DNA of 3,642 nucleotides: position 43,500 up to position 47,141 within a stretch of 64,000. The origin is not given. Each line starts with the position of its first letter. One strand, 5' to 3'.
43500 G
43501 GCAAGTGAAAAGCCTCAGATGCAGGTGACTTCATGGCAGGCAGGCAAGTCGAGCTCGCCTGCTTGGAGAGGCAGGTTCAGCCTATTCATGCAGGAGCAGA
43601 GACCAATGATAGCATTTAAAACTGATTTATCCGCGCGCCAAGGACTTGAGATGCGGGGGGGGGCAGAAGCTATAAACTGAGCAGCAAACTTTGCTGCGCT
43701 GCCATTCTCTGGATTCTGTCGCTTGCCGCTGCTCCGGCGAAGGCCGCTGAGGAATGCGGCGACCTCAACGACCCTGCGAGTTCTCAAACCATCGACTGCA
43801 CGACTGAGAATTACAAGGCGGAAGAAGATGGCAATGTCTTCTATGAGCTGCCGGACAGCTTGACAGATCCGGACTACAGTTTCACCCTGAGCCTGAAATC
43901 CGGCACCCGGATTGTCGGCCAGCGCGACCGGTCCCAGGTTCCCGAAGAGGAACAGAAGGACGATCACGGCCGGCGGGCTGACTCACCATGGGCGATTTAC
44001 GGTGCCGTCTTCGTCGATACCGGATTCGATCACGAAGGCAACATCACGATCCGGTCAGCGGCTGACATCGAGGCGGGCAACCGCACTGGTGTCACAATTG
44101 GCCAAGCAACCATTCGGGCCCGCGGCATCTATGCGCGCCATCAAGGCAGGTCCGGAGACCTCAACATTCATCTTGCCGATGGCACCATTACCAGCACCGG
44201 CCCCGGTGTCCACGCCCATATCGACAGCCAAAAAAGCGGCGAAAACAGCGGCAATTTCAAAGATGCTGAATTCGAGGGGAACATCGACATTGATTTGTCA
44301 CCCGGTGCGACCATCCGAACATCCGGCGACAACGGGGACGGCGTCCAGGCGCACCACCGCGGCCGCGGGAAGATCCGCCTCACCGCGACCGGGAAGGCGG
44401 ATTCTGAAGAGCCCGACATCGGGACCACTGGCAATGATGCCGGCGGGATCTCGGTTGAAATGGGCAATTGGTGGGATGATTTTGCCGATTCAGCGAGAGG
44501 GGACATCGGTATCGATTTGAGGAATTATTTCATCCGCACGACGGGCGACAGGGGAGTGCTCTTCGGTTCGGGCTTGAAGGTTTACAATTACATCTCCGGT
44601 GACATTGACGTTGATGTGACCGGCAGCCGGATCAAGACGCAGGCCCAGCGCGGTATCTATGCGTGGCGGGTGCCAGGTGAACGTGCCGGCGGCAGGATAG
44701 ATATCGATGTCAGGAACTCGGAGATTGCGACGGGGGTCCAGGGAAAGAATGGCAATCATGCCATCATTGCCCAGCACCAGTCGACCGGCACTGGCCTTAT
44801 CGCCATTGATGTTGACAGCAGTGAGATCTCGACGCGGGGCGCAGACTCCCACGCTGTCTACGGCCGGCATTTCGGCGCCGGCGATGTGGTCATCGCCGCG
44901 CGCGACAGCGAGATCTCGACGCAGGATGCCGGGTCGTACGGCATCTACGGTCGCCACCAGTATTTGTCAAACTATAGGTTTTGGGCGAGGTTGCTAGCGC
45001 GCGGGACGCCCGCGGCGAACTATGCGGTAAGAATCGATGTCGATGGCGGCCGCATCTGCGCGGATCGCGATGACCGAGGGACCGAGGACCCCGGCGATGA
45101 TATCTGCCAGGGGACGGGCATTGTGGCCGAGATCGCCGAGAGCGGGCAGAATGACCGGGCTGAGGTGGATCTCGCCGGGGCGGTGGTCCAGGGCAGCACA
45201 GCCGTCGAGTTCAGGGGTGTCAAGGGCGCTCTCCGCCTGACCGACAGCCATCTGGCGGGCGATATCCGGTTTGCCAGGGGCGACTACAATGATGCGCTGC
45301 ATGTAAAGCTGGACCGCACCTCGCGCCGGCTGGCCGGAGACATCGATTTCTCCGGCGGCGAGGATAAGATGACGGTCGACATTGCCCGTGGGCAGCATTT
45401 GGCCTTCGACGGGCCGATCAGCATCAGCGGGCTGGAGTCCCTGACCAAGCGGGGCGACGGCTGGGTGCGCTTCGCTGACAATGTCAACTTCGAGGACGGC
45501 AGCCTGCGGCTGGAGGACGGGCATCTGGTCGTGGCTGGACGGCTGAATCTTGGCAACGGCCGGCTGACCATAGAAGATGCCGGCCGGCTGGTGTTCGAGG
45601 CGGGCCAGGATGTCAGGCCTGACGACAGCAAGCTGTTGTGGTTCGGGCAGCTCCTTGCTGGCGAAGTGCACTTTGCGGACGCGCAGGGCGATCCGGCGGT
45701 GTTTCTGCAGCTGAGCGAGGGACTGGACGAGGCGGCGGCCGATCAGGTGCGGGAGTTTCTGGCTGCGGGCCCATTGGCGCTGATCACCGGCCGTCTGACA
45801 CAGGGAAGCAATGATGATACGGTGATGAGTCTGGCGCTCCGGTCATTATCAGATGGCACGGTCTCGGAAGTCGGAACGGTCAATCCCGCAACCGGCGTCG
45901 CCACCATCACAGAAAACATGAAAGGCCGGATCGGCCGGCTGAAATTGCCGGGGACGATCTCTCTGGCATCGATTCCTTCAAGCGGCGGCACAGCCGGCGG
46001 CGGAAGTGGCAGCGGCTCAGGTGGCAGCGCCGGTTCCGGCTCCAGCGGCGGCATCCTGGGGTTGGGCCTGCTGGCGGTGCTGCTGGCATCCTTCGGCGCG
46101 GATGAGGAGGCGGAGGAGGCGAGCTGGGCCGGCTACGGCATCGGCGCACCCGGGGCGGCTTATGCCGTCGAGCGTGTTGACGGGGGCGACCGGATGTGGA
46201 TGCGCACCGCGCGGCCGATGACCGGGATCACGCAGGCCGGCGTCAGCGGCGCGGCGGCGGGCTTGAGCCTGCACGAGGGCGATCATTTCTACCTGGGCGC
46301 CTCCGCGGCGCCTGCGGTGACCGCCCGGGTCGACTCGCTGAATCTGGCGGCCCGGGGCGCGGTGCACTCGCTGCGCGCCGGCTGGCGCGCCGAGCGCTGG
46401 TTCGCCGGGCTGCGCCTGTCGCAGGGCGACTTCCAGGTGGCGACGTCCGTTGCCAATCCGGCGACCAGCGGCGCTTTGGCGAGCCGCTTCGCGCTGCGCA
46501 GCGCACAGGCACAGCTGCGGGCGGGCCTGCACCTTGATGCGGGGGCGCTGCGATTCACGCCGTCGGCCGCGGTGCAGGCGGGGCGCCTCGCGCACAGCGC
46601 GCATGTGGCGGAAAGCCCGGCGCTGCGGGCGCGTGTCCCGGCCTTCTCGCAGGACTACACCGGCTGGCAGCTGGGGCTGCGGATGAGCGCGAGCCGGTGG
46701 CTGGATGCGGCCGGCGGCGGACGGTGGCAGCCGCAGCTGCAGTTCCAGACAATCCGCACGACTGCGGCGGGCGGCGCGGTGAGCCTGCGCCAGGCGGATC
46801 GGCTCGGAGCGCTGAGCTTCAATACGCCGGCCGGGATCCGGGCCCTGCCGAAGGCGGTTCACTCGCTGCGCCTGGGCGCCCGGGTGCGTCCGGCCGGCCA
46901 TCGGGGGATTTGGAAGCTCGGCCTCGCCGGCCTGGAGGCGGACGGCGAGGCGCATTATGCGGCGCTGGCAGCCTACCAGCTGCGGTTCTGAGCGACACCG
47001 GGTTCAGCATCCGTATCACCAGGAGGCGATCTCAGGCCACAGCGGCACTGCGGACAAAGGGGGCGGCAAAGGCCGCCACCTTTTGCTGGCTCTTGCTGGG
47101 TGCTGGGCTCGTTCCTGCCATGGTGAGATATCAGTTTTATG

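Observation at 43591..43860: Hidden signal peptide of the autotransporter, disconnected by one G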

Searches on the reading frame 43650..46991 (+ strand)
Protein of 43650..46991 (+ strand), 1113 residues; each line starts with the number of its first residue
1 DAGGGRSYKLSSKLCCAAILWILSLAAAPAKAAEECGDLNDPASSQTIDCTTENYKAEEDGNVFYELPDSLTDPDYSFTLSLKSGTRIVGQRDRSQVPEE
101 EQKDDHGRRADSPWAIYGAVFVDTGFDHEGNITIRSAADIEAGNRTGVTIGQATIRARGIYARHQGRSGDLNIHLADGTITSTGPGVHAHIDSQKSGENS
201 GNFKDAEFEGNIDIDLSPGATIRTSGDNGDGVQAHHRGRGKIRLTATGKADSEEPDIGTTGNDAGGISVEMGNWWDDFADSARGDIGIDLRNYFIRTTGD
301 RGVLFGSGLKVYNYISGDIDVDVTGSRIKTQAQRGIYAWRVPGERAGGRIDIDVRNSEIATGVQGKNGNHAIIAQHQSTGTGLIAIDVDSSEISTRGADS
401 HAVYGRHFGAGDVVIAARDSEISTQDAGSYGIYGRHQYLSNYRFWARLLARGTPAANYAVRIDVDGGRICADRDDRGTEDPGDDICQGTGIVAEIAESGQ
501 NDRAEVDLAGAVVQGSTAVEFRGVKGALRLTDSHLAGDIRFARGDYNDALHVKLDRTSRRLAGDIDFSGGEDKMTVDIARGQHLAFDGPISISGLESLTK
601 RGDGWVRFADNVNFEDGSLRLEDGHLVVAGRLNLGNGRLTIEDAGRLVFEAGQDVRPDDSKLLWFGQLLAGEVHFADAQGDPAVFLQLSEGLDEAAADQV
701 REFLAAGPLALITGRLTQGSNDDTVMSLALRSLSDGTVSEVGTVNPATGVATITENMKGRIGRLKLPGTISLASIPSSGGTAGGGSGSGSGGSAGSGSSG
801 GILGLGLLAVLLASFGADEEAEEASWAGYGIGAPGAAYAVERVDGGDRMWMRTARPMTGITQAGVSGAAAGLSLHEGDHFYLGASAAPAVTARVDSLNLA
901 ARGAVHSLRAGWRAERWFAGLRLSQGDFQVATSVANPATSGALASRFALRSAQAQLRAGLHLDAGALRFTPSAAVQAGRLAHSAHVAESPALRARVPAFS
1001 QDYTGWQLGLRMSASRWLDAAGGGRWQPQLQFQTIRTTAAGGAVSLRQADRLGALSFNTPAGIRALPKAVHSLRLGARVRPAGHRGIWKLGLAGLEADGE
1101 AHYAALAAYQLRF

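Call 6: search_protein_families(library=pfam, proteins=[window:43650-46991:+], max_evalue=0.01)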
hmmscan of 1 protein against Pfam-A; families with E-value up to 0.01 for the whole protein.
window:43650-46991:+ (1113 aa): 0 families

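Call 7: search_protein_families(library=ncbifam, proteins=[window:43650-46991:+], max_evalue=0.01)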
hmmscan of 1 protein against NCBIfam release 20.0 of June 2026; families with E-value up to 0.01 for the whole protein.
window:43650-46991:+ (1113 aa): 0 families

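Call 15: find_related_loci(query=window:43665-46991:+, collection=genome_contigs, flank=6000)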
Query window:43665-46991:+ (1108 aa) in genome_contigs; peptide patterns used: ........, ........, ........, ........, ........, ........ (x = any residue, [..] = any of these).
25 stretches matched a pattern, but none encodes a relative of the query by tblastn (E <= 1e-3).

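Call 32: find_related_loci(query=A1, collection=genome_contigs, flank=3000)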
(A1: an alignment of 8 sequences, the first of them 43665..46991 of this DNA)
Query A1 (1108 aa) in genome_contigs; peptide patterns used: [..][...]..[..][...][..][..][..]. (x = any residue, [..] = any of these).
25 stretches matched a pattern; 6 encode a relative of the query (tblastn E <= 1e-3); 6 distinct loci.
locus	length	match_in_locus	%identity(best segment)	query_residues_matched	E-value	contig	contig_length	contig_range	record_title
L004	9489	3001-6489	50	24-1108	0e+0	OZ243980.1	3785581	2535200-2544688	MAG: Arenicellales bacterium isolate 2bc81a4a-70f0-4651-b542-e07c7ba8b5a8 genome assembly, chromosome: 1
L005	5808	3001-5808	46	15-869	8e-171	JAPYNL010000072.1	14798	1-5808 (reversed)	MAG: Arenicellales bacterium isolate r_caze12_13 Seq72, whole genome shotgun sequence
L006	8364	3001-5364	46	24-762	3e-166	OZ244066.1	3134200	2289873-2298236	MAG: Paracoccaceae bacterium isolate e57f01f6-04f4-413c-88ba-15e1a8b61a7d genome assembly, chromosome: 1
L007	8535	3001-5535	39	24-763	3e-132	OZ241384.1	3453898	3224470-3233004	MAG: Paracoccaceae bacterium isolate bdf71066-f628-4a4a-8f3d-f8669aac2b40 genome assembly, chromosome: 1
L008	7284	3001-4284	41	2-466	2e-75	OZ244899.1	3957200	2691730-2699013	MAG: Alphaproteobacteria bacterium isolate 24d3793c-6b50-40cf-b56c-2e6914e210b4 genome assembly, chromosome: 1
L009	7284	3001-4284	41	2-466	2e-75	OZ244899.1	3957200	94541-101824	MAG: Alphaproteobacteria bacterium isolate 24d3793c-6b50-40cf-b56c-2e6914e210b4 genome assembly, chromosome: 1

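Call 61: predict_structure(alignment_id=A1)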
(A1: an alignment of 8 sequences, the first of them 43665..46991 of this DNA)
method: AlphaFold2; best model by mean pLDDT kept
length: 1108 residues; sequences in the alignment: 8
mean_pLDDT: 62.5   pTM: 0.61
mean pLDDT of the five models: 62.5, 61.9, 60.1, 58.6, 53.6
residues with pLDDT >= 90: 250; 70-90: 322; 50-70: 99; < 50: 437
segments of 3 or more residues with pLDDT < 50: 1-28, 93-111, 142-150, 190-198, 295-298, 436-450, 472-478, 764-1108
pLDDT, mean of each block of 10 residues (from residue 1): 38 41 39 68 84 66 67 85 70 45 40 73 83 81 44 80 86 85 78 43 84 87 83 89 89 81 82 64 96 60 87 94 87 78 89 84 85 82 97 90 87 94 89 54 31 85 82 42 89 71 92 90 92 85 91 83 84 90 75 90 81 87 89 88 88 74 91 77 86 89 88 85 86 87 86 85 45 24 20 23 28 23 23 28 27 27 27 26 27 24 25 28 27 26 26 26 26 33 34 36 34 35 33 28 25 31 30 33 25 28 25
secondary structure, 60 per line:
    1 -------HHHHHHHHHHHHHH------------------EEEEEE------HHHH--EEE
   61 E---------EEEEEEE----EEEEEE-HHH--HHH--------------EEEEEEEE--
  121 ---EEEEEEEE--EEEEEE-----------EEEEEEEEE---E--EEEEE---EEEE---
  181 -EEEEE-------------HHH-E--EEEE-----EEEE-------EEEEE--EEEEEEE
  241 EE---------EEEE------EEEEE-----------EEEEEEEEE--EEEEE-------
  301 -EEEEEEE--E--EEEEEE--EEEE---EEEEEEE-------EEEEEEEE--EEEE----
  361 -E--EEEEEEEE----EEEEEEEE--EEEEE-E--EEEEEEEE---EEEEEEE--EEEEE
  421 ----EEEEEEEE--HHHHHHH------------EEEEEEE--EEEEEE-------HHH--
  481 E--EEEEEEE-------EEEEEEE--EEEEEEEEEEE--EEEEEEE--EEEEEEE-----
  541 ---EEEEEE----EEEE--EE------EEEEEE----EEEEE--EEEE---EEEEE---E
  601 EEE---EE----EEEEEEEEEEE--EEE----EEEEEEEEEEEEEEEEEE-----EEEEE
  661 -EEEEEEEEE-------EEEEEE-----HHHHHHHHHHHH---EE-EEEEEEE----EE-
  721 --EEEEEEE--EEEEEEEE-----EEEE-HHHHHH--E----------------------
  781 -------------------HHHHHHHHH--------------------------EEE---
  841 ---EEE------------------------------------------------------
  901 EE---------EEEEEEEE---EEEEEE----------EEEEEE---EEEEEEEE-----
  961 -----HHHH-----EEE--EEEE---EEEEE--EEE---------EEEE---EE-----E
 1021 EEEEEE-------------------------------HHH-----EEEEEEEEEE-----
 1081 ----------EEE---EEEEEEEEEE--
elements in order (helices of 4 or more, strands of 3 or more residues): H8-21 E40-45 H52-55 E58-61 E71-77 E82-87 E111-118 E124-131 E134-139 E151-159 E166-170 E174-177 E182-186 E207-210 E216-219 E227-231 E234-242 E252-255 E262-266 E278-286 E289-293 E302-308 E314-319 E322-325 E329-335 E343-350 E353-356 E365-372 E377-384 E387-391 E396-403 E407-413 E416-420 E425-432 H435-441 E454-460 E463-468 E484-490 E498-504 E507-517 E520-526 E529-535 E544-549 E554-557 E568-573 E578-582 E585-588 E592-596 E600-603 E613-623 E626-628 E633-650 E656-660 E662-670 E678-683 H689-700 E707-713 E723-729 E732-739 E745-748 H750-755 H800-808 E835-837 E844-846 E912-919 E923-928 E939-944 E948-955 H966-969 E975-977 E980-983 E987-991 E994-996 E1006-1009 E1020-1026 E1066-1075 E1091-1093 E1097-1106

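Call 64: fold_search(model_id=the predicted structure, library=pdb)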
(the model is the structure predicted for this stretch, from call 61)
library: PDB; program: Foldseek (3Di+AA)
matches with E <= 10: 73; with E <= 0.001: 0
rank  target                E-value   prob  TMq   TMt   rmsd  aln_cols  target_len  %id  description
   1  4oj5_A                1.5e-02  0.44  0.13  0.17  17.3       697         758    9  Crystal Structure of a Putative Tailspike Protein (TSP1, orf210) from Escherichia coli O157:H7 Bacteriohage CBA120 (released 2014-03-26)
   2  4oj5_C                4.6e-02  0.30  0.13  0.17  17.6       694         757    9  Crystal Structure of a Putative Tailspike Protein (TSP1, orf210) from Escherichia coli O157:H7 Bacteriohage CBA120 (released 2014-03-26)
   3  7ko9                  6.0e-02  0.25  0.14  0.22  17.6       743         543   12  Crystal structure of antigen 43 from uropathogenic Escherichia coli UTI89 (released 2022-03-09)
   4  4oj5_B                7.9e-02  0.23  0.13  0.17  17.8       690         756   10  Crystal Structure of a Putative Tailspike Protein (TSP1, orf210) from Escherichia coli O157:H7 Bacteriohage CBA120 (released 2014-03-26)
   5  4ojp_C                9.9e-02  0.20  0.13  0.17  17.9       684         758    9  Crystal Structure of Putative Tailspike Protein (TSP1, orf210) from Escherichia coli O157:H7 Bacteriohage CBA120 in Co (released 2014-03-26)
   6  8ja4                  1.2e-01  0.41  0.15  0.28  15.0       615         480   14  Structure of the alginate epimerase/lyase (released 2024-05-08)
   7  4oj6_C                1.4e-01  0.15  0.12  0.16  17.4       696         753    9  Crystal Structure of a Putative Tailspike Protein (TSP1, orf210) from Escherichia coli O157:H7 Bacteriohage CBA120; Se (released 2014-03-26)
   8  4nk6                  2.2e-01  0.90  0.20  0.45  11.2       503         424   12  Crystal Structure of the periplasmic alginate epimerase AlgG (released 2014-01-15)
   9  7jvi_A                2.4e-01  0.35  0.14  0.29  14.5       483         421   12  Crystal structure of a beta-helix domain retrieved from capybara gut metagenome (released 2021-09-08)
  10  6f7k_B                2.4e-01  0.16  0.12  0.20  14.7       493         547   11  Crystal structure of Dettilon tailspike protein (gp208) (released 2018-12-19)
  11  8bwk_A                2.7e-01  0.06  0.11  0.15  25.8       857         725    8  Metagenomic derived PL6 alginate lyase (released 2023-12-20)
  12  2pyg_B                3.0e-01  0.20  0.13  0.28  14.4       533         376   10  Azotobacter vinelandii Mannuronan C-5 epimerase AlgE4 A-module (released 2008-05-27)
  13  9k4a_A                3.9e-01  0.18  0.13  0.20  13.1       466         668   11  Cryo-EM structure of depolymerase S2-4 from Klebsiella phage K64-1 (released 2026-03-25)
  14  7w1c_E                4.2e-01  0.15  0.12  0.18  13.9       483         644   13  Crystal structure of Klebsiella pneumoniae K1 capsule-specific polysaccharide lyase in a P1 crystal form (released 2022-05-18)
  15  7koh_B                4.2e-01  0.08  0.12  0.19  18.6       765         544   11  Crystal structure of antigen 43 from Escherichia coli EDL933 (released 2022-03-09)
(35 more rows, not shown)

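Call 69: find_related_loci(query=A1, collection=metagenome_contigs, flank=2500)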
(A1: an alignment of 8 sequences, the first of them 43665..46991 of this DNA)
Query A1 (1108 aa) in metagenome_contigs; peptide patterns used: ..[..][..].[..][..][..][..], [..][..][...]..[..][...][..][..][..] (x = any residue, [..] = any of these).
210 stretches matched a pattern, but none encodes a relative of the query by tblastn (E <= 1e-3).

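Call 84: search_protein_representatives(protein=window:43665-46991:+)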
Query: 1108 residues. Proteins with E-value up to 0.001 (for the whole library): 297; up to 1e-10: 171; up to 1e-30: 81. The best 150 are listed.
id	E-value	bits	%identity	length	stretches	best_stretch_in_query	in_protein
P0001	0.0e+00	2299.8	100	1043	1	66-1108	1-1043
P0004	0.0e+00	1046.5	57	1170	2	376-1108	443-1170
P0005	8.1e-231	785.4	50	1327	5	773-1108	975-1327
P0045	9.2e-158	543.5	50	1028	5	781-1037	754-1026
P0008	7.3e-147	507.4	48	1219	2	15-432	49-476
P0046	5.1e-137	474.9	45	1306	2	498-1108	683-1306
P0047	6.4e-136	471.2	49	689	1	511-1108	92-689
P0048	1.3e-117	410.6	44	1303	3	104-436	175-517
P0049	1.0e-116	407.6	38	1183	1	120-1108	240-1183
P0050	7.2e-115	401.5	42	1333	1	477-1108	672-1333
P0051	1.5e-113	397.2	37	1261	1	139-1108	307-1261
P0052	8.1e-113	394.7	38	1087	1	135-1108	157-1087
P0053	1.5e-110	387.2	45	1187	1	447-1108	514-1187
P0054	3.1e-110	386.1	43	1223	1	460-1108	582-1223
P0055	7.8e-110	384.8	44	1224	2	108-788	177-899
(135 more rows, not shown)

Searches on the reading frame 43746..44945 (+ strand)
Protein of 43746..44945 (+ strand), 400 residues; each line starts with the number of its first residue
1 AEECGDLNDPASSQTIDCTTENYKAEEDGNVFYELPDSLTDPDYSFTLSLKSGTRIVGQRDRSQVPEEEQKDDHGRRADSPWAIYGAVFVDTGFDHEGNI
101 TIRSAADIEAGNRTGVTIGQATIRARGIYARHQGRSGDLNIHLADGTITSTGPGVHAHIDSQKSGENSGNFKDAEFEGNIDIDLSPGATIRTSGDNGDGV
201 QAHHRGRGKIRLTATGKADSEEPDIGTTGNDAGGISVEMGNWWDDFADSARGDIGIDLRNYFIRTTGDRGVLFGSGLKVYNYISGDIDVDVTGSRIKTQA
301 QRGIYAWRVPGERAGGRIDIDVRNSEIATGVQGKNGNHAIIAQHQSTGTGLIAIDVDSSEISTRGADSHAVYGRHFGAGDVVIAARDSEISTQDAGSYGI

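Call 66: search_protein_families(library=pfam, proteins=[window:43746-44945:+], max_evalue=1)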
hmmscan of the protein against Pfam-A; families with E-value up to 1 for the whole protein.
window:43746-44945:+ (400 aa): 0 families
